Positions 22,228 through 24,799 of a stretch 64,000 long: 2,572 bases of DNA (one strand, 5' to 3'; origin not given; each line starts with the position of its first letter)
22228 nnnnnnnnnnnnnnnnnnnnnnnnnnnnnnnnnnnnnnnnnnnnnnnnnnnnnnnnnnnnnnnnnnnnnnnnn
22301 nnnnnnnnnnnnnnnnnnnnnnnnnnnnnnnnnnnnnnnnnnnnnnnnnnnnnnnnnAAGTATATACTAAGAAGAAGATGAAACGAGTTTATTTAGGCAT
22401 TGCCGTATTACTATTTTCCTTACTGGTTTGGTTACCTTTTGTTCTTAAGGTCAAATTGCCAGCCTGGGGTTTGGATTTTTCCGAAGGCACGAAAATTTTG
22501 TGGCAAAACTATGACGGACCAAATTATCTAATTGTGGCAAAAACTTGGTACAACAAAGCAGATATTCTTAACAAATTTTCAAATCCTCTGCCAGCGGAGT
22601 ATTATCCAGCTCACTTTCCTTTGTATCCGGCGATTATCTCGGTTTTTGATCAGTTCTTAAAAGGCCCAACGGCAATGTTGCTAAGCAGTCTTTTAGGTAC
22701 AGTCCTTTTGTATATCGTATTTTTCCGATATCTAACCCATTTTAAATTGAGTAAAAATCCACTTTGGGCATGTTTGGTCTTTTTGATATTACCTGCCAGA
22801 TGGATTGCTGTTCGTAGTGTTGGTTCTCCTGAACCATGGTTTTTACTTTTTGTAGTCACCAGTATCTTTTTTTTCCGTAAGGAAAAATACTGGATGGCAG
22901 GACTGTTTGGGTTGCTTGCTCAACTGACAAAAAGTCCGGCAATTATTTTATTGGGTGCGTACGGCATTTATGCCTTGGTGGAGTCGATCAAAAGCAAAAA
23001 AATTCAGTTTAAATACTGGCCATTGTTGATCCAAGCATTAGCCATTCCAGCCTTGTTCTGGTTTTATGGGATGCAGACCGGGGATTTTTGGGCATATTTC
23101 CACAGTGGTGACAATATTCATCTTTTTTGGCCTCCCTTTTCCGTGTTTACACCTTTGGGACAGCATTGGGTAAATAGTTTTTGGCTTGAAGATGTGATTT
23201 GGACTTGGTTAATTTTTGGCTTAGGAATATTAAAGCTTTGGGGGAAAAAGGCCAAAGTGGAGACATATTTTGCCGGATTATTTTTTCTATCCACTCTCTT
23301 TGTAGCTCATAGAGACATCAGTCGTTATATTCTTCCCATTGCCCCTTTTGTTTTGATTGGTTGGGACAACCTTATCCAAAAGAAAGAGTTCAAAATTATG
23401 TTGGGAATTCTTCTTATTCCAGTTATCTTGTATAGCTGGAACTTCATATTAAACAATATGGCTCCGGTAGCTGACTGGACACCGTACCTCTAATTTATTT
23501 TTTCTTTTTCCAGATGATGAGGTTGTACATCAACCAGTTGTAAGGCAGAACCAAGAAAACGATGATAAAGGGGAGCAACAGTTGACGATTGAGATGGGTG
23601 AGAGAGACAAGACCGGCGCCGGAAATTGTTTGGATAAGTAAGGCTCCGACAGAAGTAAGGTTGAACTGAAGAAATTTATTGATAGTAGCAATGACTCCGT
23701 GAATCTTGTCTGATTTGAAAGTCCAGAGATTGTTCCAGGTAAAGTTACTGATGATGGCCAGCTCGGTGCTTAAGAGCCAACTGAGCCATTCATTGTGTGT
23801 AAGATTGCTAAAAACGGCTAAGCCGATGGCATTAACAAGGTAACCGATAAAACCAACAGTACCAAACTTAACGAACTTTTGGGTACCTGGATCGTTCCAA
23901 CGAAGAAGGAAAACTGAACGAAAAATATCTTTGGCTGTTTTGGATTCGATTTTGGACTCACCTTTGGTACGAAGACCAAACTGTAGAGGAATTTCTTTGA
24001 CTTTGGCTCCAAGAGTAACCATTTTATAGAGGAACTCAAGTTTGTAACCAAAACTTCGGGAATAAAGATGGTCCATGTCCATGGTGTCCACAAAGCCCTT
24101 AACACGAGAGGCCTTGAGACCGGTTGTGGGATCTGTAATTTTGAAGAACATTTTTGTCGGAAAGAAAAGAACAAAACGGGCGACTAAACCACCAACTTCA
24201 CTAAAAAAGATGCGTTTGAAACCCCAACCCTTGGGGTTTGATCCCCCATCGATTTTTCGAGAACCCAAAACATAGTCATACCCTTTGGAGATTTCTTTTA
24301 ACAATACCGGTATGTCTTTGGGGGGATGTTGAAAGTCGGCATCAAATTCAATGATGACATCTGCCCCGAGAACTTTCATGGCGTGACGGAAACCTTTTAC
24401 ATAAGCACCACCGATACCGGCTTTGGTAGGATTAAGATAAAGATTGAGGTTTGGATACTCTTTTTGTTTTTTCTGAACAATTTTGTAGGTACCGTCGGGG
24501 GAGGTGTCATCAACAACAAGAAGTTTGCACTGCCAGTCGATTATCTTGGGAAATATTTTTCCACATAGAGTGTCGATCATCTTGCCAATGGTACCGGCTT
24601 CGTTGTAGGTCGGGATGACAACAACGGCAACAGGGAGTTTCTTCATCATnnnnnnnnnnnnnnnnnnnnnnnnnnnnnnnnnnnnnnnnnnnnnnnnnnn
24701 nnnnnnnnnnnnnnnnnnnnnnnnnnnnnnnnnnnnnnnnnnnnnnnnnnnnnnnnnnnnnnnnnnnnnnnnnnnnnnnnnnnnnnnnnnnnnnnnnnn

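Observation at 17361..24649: Three tandem 'donor synthase + GT-C' modules, one GtrABC-like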

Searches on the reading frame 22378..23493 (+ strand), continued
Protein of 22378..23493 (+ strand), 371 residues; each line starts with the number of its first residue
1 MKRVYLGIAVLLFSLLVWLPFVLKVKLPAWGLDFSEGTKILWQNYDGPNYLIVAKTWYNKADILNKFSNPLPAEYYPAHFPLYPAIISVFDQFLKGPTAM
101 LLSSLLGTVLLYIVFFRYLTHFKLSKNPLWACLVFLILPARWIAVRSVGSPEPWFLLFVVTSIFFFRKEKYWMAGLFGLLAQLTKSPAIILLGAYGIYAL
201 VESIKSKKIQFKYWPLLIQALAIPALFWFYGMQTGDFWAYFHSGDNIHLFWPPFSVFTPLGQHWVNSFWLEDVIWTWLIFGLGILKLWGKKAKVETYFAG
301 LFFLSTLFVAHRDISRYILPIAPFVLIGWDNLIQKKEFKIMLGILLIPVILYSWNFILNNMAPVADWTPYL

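Call 58: search_protein_representatives(alignment_id=A1)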
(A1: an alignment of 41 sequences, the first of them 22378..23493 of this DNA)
Query: 41 sequences, 372 profile positions. Proteins with E-value up to 0.001 (for the whole library): 1945; up to 1e-10: 316; up to 1e-30: 143. The best 150 are listed.
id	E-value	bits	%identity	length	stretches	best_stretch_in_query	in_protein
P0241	1.0e-113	396.9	-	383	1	3-372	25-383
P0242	1.5e-113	396.3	-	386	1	2-372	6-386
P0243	1.5e-109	383.1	-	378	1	3-372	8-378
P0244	4.9e-108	378.2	-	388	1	4-370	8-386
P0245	1.1e-103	363.9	-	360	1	27-372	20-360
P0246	4.0e-99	348.8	-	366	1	2-372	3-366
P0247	8.0e-99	347.8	-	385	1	2-372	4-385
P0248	1.0e-95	337.6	-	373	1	6-372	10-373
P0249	2.6e-94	333.0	-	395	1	2-372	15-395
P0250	1.5e-93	330.5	-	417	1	2-371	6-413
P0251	5.4e-93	328.7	-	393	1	2-367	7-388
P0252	1.3e-91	324.1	-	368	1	4-367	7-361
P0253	5.8e-91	322.0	-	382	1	2-371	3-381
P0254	1.5e-89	317.4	-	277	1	7-265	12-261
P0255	1.9e-88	313.7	-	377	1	5-372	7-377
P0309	1.6e-48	182.3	-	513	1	35-367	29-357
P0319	4.6e-47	177.5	-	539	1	3-362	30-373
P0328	3.0e-44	168.3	-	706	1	36-361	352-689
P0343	2.7e-41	158.5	-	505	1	7-368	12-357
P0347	2.2e-40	155.5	-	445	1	40-370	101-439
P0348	2.2e-40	155.5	-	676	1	13-368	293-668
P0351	1.0e-39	153.3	-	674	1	36-370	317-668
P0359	5.0e-38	147.8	-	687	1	44-361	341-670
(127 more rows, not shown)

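Call 59: search_protein_families(library=pfam, proteins=[P0328, P0348, P0351, P0359, P0319, P0309, P0343, P0347], max_evalue=0.001)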
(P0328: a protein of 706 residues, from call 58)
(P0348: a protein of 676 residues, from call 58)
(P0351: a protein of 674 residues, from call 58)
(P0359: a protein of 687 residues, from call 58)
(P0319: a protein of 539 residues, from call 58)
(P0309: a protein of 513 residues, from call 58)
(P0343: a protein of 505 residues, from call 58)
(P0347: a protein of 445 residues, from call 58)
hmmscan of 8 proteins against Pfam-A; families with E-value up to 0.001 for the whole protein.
P0328 (706 aa): 0 families

P0348 (676 aa): 0 families

P0351 (674 aa): 0 families

P0359 (687 aa): 0 families

P0319 (539 aa): 0 families

P0309 (513 aa): 1 family
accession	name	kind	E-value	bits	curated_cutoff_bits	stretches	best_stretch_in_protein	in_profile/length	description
PF07691.17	PA14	-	3.4e-25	89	24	1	371-500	3-142/147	PA14 domain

P0343 (505 aa): 2 families
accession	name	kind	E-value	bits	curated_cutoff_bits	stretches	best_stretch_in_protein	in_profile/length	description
PF07691.17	PA14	-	3.1e-10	40.5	24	1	381-491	12-130/147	PA14 domain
PF13231.12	PMT_2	-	0.00076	20.2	26.1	1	75-208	4-148/160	Dolichyl-phosphate-mannose-protein mannosyltransferase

P0347 (445 aa): 0 families
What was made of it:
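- Some MEMc-family members carry a carbohydrate-binding PA14 domain (call 59).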

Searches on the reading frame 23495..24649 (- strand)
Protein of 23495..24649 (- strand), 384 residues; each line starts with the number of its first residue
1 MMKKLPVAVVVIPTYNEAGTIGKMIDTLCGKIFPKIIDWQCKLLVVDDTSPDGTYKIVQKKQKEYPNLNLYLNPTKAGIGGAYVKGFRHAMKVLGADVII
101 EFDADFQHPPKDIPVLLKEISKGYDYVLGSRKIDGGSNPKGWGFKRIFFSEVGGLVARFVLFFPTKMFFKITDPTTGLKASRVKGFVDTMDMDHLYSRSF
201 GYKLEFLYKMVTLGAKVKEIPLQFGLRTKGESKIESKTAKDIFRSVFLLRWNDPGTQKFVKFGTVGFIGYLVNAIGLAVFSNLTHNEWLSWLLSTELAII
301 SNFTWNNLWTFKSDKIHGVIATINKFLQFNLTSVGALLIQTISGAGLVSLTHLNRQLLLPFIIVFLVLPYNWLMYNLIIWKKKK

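Call 3: search_protein_families(library=pfam, proteins=[window:23495-24649:-], max_evalue=0.01)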
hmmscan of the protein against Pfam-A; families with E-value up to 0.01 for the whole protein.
window:23495-24649:- (384 aa): 2 families
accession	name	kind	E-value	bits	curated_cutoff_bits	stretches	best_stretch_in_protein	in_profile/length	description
PF00535.33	Glycos_transf_2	-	2.3e-25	89.9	23.3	1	10-152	2-132/168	Glycosyl transferase family 2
PF04138.20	GtrA_DPMS_TM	-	7.3e-15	55.6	26.1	1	261-380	1-117/117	GtrA/DPMS, transmembrane domain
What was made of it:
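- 23495..24649 (-): GT2c: polyprenyl-phosphate sugar synthase of the type-III DPMS architecture (GT-A catalytic domain plus a 4-helix GtrA-like TM domain). Pfam GT2 + GtrA_DPMS_TM (call 3).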

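Call 4: search_protein_families(library=ncbifam, proteins=[window:23495-24649:-], max_evalue=0.01)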
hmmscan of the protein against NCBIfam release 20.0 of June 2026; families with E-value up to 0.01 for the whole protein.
window:23495-24649:- (384 aa): 17 families
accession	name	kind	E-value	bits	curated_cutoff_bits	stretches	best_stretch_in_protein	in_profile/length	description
NF047588.1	GlcsyltransPgfSStrep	equivalog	6.5e-15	55.1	500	1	10-238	5-209/308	glycosyltransferase PgfS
NF007986.1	PRK10714.1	equivalog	8.4e-13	48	529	1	7-131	7-126/316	undecaprenyl-phosphate 4-deoxy-4-formamido-L-arabinose transferase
TIGR04182.1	glyco_TIGR04182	equivalog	1.4e-12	47.6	325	1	9-301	3-262/293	S-layer glycoprotein N-glycosyltransferase AglJ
NF058614.1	PPMAGASynPpgS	equivalog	4.9e-12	45.7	370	1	10-222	4-194/226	polyprenyl-phospho-N-acetylgalactosaminyl synthase PpgS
NF038302.1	EPS_HpsE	equivalog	4.4e-08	32.5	300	1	10-78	5-73/307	hormogonium polysaccharide biosynthesis glycosyltransferase HpsE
TIGR03469.1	HpnB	hypoth_equivalog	4.5e-08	32.5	379.25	1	3-122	41-162/386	hopene-associated glycosyltransferase HpnB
NF041391.1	DPhHxTase_Halo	equivalog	6.7e-08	31.8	375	1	14-236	3-194/213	dolichyl-phosphate hexose transferase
NF045692.1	OglycostaseCruG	equivalog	5.1e-07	28.9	600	1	5-127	40-160/386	2'-O-glycosyltransferase CruG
TIGR03111.1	glyc2_xrt_Gpos1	hypoth_equivalog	2.3e-06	26.7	363.95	1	2-87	45-127/439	TIGR03111 family XrtG-associated glycosyltransferase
NF050050.1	ProtGlycPglI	equivalog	3.6e-05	23.3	500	1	7-131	3-119/306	GalNAc(5)-diNAcBac-PP-undecaprenol beta-1,3-glucosyltransferase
TIGR03937.1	PgaC_IcaA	equivalog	5.6e-05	22.3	422.3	1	3-105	42-135/407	poly-beta-1,6-N-acetyl-D-glucosamine synthase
NF010496.0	PRK13915.1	equivalog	0.00011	21.4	262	1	9-109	34-130/307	glucosyl-3-phosphoglycerate synthase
NF041875.1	EPS_EpsD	equivalog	0.00012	21.6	370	1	10-112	3-96/325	exopolysaccharide biosynthesis glycosyltransferase EpsD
NF047683.1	TeichurnBiosyTuaG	equivalog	0.00026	20.7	400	1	1-78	1-73/252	teichuronic acid biosynthesis protein TuaG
TIGR04283.1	glyco_like_mftF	equivalog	0.00031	20.4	182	1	10-63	3-51/221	TIGR04283 family arsenosugar biosynthesis glycosyltransferase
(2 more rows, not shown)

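Call 11: search_solved_structures(query=window:23495-24649:-, max_evalue=0.001, show_alignments=1)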
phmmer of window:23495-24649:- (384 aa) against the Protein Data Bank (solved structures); distinct sequences matched with E-value up to 0.001: 16.
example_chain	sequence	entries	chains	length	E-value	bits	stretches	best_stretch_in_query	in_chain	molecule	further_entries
5mlz_A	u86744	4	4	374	7.3e-44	153.6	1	9-339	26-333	Dolichol monophosphate mannose synthase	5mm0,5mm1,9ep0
9hwj_A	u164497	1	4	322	2.9e-10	43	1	9-128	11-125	Undecaprenyl-phosphate 4-deoxy-4-formamido-L-arabinose transferase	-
9bhc_C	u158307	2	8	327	2e-09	40.2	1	8-128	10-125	Undecaprenyl-phosphate 4-deoxy-4-formamido-L-arabinose transferase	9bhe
8vxh_A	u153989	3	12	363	2.5e-09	39.9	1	8-128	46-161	Undecaprenyl-phosphate 4-deoxy-4-formamido-L-arabinose transferase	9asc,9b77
6yv7_B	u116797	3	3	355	4e-06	29.3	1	6-113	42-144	Glycosyl transferase, family 2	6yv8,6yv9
6yv7_A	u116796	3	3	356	4e-06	29.3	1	6-113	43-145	Glycosyl transferase, family 2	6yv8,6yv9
9omm_A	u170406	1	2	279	0.00017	23.9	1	9-136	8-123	Glycosyltransferase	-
9omh_A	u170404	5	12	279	0.00017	23.9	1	9-136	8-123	Glycosyltransferase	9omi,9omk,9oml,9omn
9omj_A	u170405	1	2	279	0.00018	23.9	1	9-136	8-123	Glycosyltransferase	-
5tze_C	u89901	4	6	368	0.0002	23.7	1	10-106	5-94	Glycosyl transferase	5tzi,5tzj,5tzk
5ekp_C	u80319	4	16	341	0.00032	23.1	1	10-155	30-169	Uncharacterized glycosyltransferase sll0501 | Glycosyltransferase sll0501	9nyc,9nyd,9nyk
9nye_A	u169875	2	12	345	0.00033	23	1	10-155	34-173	Glycosyltransferase sll0501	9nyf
5eke_A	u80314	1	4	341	0.00033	23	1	10-155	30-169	Uncharacterized glycosyltransferase sll0501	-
5tz8_A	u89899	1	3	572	0.00042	22.7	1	10-105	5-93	Glycosyl transferase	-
2z87_A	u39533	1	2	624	0.00078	21.8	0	2-123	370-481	Chondroitin synthase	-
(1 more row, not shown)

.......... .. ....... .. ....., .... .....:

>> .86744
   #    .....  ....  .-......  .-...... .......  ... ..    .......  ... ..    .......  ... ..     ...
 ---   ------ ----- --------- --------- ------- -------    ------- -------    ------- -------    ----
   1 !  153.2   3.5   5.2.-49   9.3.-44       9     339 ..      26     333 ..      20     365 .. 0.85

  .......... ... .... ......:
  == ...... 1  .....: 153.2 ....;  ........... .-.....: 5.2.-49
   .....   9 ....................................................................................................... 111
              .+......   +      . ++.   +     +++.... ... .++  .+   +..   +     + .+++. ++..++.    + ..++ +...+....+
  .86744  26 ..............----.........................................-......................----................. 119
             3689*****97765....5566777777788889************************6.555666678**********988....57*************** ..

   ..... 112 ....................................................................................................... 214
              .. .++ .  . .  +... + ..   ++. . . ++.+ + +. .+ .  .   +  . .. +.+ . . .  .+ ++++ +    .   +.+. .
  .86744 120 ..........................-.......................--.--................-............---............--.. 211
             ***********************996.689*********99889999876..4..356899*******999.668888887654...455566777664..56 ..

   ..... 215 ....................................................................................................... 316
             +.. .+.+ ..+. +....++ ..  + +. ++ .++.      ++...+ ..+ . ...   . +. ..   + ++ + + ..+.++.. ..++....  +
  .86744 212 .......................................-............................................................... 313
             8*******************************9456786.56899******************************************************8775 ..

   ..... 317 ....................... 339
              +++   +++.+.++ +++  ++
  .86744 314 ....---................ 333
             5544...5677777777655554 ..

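Call 80: search_solved_structures(query=A3, max_evalue=0.00001, show_alignments=1)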
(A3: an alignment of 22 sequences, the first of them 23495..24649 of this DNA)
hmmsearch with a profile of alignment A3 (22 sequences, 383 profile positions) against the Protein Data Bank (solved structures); distinct sequences matched with E-value up to 0.00001: 14.
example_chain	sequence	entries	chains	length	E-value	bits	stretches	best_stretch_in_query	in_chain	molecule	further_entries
5mlz_A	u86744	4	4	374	4.7e-58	200.3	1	7-379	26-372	Dolichol monophosphate mannose synthase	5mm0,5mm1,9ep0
9hwj_A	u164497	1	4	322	3.7e-14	55.8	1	6-130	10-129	Undecaprenyl-phosphate 4-deoxy-4-formamido-L-arabinose transferase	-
9bhc_C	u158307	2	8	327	2.7e-13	53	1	6-130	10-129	Undecaprenyl-phosphate 4-deoxy-4-formamido-L-arabinose transferase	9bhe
8vxh_A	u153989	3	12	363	3.7e-13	52.5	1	6-130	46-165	Undecaprenyl-phosphate 4-deoxy-4-formamido-L-arabinose transferase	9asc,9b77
5ekp_C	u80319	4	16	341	1.4e-09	40.7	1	8-153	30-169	Uncharacterized glycosyltransferase sll0501 | Glycosyltransferase sll0501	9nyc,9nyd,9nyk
9nye_A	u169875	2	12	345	1.5e-09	40.7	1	8-153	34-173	Glycosyltransferase sll0501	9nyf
5eke_A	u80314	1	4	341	1.7e-09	40.5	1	8-153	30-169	Uncharacterized glycosyltransferase sll0501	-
6yv7_B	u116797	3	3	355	4.7e-09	39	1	5-108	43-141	Glycosyl transferase, family 2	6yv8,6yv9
6yv7_A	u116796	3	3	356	4.7e-09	39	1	5-108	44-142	Glycosyl transferase, family 2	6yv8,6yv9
5tze_C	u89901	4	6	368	1.7e-06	30.6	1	8-96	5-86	Glycosyl transferase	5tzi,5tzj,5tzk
5tz8_A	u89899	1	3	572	3.3e-06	29.7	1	8-93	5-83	Glycosyl transferase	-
2z87_A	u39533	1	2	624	9.2e-06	28.2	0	5-86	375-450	Chondroitin synthase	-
2z86_A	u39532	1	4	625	9.2e-06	28.2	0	5-86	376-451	Chondroitin synthase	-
3bcv_A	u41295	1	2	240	9.3e-06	28.2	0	7-91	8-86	Putative glycosyltransferase protein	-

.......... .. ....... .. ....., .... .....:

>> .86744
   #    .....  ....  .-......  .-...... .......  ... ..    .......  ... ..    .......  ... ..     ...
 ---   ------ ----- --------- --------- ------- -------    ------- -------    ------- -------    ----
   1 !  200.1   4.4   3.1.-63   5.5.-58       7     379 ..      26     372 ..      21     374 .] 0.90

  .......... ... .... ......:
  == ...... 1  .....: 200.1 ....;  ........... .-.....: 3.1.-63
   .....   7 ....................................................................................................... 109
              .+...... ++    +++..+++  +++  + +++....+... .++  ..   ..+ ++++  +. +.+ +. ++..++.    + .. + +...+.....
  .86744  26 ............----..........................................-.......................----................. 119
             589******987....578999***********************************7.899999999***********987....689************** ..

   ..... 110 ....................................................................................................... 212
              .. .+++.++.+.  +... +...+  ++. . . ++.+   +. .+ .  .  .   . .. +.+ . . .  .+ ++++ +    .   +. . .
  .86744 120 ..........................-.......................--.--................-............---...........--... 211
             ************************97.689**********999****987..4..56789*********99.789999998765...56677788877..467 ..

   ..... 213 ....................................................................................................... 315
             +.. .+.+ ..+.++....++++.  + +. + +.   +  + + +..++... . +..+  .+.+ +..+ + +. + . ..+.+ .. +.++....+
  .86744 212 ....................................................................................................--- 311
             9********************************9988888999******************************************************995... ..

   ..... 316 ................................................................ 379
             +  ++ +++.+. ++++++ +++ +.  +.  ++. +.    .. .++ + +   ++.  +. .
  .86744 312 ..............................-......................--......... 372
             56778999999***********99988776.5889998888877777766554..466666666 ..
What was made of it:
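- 23495..24649 (-): P. furiosus DPMS 5mlz matches at E 7e-44 with the single sequence and 4.7e-58 with the ortholog profile, over profile positions 7-379 and chain residues 26-372 of 374 (calls 11, 80).
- On GtrABC serotype-conversion module: GT2c is far closer to DPMS than to GtrB (calls 11, 80).
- Closest known: Type-III dolichyl-phosphate mannose synthase. Same: It aligns end to end (E 4.7e-58; call 80).
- GT2c matches P. furiosus DPMS over its full length (E 7e-44 single sequence, 4.7e-58 profile; calls 11, 80).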
